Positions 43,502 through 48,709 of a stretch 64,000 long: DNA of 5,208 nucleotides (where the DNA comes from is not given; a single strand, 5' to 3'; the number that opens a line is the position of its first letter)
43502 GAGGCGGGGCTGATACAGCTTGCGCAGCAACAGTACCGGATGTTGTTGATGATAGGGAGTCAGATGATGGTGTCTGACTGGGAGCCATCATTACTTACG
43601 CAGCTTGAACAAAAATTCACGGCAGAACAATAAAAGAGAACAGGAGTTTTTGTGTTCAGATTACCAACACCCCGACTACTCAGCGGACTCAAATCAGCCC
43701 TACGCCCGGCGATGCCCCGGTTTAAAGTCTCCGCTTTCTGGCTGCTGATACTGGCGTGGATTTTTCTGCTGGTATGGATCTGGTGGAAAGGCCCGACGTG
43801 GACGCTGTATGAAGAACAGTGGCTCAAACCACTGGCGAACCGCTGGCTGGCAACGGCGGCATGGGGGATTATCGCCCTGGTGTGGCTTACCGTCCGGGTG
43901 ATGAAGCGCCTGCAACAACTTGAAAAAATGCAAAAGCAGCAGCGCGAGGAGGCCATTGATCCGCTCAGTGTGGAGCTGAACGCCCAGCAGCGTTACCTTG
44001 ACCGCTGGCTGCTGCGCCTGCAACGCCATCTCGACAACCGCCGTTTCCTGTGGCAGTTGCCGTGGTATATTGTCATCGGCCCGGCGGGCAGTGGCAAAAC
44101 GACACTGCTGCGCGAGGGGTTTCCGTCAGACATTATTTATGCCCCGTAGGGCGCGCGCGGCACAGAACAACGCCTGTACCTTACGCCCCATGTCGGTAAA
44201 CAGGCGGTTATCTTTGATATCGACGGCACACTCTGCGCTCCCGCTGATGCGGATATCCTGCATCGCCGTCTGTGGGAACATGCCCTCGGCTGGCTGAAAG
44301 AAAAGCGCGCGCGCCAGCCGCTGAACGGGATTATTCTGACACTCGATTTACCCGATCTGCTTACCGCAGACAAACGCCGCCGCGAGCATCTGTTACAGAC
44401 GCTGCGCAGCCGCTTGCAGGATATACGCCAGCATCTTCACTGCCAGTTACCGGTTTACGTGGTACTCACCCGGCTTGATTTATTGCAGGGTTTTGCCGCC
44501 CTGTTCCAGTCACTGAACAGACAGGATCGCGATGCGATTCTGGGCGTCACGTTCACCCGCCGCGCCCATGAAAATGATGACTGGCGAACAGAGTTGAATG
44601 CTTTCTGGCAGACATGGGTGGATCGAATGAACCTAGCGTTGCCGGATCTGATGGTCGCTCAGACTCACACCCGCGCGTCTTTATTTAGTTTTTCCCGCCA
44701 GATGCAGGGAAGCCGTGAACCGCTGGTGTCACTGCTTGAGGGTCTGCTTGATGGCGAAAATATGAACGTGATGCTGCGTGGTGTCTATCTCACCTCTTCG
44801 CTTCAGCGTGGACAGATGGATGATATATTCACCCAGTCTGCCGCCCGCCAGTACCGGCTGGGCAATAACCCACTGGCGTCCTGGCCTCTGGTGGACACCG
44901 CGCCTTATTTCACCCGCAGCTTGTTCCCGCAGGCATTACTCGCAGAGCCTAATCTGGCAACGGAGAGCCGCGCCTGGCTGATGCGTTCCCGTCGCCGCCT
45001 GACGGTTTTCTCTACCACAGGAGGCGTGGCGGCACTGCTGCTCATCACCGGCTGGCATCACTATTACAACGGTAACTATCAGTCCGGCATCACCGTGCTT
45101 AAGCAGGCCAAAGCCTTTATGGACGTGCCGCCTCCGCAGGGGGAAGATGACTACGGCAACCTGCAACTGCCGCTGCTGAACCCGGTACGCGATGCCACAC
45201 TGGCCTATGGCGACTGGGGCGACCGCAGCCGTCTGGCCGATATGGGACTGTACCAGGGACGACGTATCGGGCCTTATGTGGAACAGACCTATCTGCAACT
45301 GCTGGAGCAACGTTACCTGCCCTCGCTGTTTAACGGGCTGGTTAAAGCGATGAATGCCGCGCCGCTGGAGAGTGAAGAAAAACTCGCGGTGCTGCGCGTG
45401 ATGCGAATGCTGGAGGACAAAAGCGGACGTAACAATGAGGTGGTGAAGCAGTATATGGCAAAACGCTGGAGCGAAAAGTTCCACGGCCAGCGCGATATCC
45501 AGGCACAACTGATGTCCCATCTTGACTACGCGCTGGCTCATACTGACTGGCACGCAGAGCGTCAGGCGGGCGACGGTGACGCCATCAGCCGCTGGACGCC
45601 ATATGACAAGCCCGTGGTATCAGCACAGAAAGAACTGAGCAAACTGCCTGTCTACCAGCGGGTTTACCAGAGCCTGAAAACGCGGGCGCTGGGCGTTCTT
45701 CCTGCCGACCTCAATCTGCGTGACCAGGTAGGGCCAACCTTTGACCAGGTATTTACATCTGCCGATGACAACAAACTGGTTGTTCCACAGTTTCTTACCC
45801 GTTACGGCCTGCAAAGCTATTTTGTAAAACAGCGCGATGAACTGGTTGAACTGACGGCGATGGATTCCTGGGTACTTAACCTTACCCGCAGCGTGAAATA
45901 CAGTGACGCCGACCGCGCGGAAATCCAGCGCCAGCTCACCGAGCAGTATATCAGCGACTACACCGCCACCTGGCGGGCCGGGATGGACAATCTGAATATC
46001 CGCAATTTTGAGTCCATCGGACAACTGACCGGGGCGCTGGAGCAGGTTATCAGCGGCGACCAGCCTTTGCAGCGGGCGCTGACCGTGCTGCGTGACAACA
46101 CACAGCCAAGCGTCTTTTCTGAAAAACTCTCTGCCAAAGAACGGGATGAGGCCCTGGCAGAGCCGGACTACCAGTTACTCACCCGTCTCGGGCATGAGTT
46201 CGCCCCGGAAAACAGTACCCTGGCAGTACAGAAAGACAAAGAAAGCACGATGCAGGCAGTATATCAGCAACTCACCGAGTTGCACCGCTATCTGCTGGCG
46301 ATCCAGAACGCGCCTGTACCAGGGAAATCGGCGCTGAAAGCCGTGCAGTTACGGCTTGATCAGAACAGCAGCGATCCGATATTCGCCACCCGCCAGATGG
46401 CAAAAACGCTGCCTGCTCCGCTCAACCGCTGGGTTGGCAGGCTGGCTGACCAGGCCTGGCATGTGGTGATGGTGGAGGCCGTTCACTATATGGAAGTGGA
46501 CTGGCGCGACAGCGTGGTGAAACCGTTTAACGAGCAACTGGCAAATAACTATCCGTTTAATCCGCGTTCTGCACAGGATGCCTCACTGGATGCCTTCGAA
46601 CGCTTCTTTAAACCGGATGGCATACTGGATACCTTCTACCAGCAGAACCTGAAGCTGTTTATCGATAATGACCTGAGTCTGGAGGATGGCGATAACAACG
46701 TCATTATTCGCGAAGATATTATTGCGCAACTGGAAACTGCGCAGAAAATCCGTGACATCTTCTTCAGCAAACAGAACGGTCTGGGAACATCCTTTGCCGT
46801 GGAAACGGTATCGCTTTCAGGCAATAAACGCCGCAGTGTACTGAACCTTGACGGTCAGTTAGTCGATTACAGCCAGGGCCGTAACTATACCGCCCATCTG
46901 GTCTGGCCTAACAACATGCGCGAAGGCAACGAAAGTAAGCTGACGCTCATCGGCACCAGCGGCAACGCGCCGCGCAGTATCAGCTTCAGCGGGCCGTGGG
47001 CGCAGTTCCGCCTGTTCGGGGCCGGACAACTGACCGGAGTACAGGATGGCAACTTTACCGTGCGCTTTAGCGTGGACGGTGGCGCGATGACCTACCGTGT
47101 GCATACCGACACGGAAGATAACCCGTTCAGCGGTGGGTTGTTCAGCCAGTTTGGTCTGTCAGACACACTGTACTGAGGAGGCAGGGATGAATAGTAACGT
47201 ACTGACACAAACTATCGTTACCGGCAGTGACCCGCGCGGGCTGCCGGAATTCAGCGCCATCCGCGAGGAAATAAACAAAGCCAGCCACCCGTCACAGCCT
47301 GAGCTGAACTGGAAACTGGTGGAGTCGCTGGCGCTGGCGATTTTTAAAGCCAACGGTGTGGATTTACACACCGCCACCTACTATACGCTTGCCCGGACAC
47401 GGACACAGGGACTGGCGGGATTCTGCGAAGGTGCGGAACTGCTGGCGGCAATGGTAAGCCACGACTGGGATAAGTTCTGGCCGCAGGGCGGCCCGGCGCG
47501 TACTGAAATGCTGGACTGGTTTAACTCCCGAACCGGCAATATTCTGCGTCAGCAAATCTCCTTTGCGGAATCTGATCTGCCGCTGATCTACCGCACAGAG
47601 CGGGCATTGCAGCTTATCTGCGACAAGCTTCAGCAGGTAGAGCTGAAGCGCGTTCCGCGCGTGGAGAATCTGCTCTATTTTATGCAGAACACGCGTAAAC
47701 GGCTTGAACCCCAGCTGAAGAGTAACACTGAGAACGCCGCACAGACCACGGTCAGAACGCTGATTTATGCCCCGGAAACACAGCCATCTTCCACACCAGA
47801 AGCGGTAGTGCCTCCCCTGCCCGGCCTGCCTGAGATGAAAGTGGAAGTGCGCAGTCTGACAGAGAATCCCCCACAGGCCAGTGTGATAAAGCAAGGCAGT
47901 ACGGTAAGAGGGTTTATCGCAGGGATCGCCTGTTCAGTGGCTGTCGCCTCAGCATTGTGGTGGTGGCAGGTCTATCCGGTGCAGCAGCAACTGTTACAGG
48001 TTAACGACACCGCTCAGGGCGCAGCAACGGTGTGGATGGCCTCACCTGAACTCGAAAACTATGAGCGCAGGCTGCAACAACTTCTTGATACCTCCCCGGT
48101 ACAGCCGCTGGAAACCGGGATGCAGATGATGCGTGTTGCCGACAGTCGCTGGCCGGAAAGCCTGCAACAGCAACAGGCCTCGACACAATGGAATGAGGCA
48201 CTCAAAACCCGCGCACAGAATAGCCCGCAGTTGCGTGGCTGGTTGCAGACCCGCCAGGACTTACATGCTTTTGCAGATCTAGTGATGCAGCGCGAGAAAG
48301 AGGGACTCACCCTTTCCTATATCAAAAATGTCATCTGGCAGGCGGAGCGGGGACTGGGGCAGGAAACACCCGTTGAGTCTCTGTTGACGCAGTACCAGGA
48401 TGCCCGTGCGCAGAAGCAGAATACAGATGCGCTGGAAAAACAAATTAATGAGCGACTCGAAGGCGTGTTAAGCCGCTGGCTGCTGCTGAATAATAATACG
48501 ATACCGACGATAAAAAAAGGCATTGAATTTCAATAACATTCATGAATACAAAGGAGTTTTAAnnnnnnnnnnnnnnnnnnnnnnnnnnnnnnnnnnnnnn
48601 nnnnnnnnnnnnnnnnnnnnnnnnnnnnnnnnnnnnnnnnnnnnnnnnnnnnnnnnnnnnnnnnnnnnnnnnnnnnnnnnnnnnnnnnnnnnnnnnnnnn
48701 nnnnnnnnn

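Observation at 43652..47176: In-frame amber stop codon inside the T6SS membrane-complex gene tssM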

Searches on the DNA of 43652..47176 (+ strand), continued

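Call 12: search_dna_similar(query=window:44108-44187:+, collection=ecoli_genomes, mode=near, max_rows=15, rows=best)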
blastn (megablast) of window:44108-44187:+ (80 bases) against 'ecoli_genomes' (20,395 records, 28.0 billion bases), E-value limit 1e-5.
Records with a match: 467; places in all: 467; records where one place covers at least 80% of the query: 467.
Genomes with a match: 467 of 5426; with a place that covers at least 80% of the query: 467. Places per genome that has any: lowest 1, median 1, highest 1. On chromosomes: 467 places; on plasmids: 0.
Best place of each record, by identity: 95-99% 467.
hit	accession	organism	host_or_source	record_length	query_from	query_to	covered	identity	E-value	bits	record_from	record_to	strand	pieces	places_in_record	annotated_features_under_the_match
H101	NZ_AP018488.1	Escherichia coli O157:H7 strain PV15-279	Homo sapiens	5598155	1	80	100%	98.8%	1e-31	143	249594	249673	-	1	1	tssM: type VI secretion system membrane subunit TssM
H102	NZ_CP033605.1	Escherichia coli O157:H7 strain TR01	Cattle carcass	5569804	1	80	100%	98.8%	1e-31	143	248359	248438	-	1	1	tssM: type VI secretion system membrane subunit TssM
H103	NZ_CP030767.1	Escherichia coli strain 2017C-4109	missing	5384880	1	80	100%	98.8%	1e-31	143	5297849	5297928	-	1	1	tssM: type VI secretion system membrane subunit TssM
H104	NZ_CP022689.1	Escherichia coli strain CDC#03-98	missing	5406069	1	80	100%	98.8%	1e-31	143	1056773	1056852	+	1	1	tssM: type VI secretion system membrane subunit TssM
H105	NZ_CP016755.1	Escherichia coli strain FORC_044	Homo sapiens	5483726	1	80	100%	98.8%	1e-31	143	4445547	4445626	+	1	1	tssM: type VI secretion system membrane subunit TssM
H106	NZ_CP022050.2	Escherichia coli O157 strain FDAARGOS_293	Homo sapiens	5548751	1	80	100%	98.8%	1e-31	143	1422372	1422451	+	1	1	tssM: type VI secretion system membrane subunit TssM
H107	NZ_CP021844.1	Escherichia coli strain EC1515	Homo sapiens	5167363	1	80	100%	98.8%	1e-31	143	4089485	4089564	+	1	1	tssM: type VI secretion system membrane subunit TssM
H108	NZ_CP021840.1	Escherichia coli strain EC974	Homo sapiens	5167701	1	80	100%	98.8%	1e-31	143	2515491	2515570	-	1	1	tssM: type VI secretion system membrane subunit TssM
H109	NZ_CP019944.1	Escherichia coli strain DSM 103246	chicken carcass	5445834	1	80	100%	98.8%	1e-31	143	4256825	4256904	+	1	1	tssM: type VI secretion system membrane subunit TssM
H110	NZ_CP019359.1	Escherichia coli strain XH990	Homo sapiens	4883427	1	80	100%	98.8%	1e-31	143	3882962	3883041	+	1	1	tssM: type VI secretion system membrane subunit TssM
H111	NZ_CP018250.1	Escherichia coli strain 10671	Cattle faeces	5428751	1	80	100%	98.8%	1e-31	143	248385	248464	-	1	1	tssM: type VI secretion system membrane subunit TssM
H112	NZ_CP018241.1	Escherichia coli strain 319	missing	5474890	1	80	100%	98.8%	1e-31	143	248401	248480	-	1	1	tssM: type VI secretion system membrane subunit TssM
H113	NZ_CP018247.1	Escherichia coli strain 7784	Cattle faeces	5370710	1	80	100%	98.8%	1e-31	143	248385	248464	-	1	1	tssM: type VI secretion system membrane subunit TssM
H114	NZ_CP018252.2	Escherichia coli strain 9000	Cattle faeces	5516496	1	80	100%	98.8%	1e-31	143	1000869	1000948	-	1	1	tssM: type VI secretion system membrane subunit TssM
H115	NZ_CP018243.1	Escherichia coli strain 350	missing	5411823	1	80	100%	98.8%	1e-31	143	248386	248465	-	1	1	tssM: type VI secretion system membrane subunit TssM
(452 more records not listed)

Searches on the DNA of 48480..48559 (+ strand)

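Call 50: search_dna_similar(query=window:48480-48559:+, collection=ecoli_genomes, mode=near, max_rows=5)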
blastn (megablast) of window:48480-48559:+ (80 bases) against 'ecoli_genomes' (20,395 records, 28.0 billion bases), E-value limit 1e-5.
Records with a match: 363; places in all: 363; records where one place covers at least 80% of the query: 363.
Genomes with a match: 363 of 5426; with a place that covers at least 80% of the query: 363. Places per genome that has any: lowest 1, median 1, highest 1. On chromosomes: 363 places; on plasmids: 0.
Best place of each record, by identity: >=99% 42; 95-99% 321.
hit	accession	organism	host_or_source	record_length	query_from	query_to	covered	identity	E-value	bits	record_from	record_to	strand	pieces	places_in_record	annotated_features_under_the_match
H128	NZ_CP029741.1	Escherichia coli strain AR_0085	missing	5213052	1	80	100%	100.0%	2e-33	148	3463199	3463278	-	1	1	VasL domain-containing protein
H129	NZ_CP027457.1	Escherichia coli strain 88-3493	missing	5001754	1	80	100%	100.0%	2e-33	148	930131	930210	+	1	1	VasL domain-containing protein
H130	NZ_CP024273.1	Escherichia coli strain F9792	missing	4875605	1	80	100%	100.0%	2e-33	148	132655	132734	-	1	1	VasL domain-containing protein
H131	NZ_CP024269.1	Escherichia coli strain F8111-1SC3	missing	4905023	1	80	100%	100.0%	2e-33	148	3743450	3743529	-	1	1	VasL domain-containing protein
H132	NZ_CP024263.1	Escherichia coli O169:H41 strain F6326-C1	missing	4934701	1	80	100%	100.0%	2e-33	148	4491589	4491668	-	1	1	VasL domain-containing protein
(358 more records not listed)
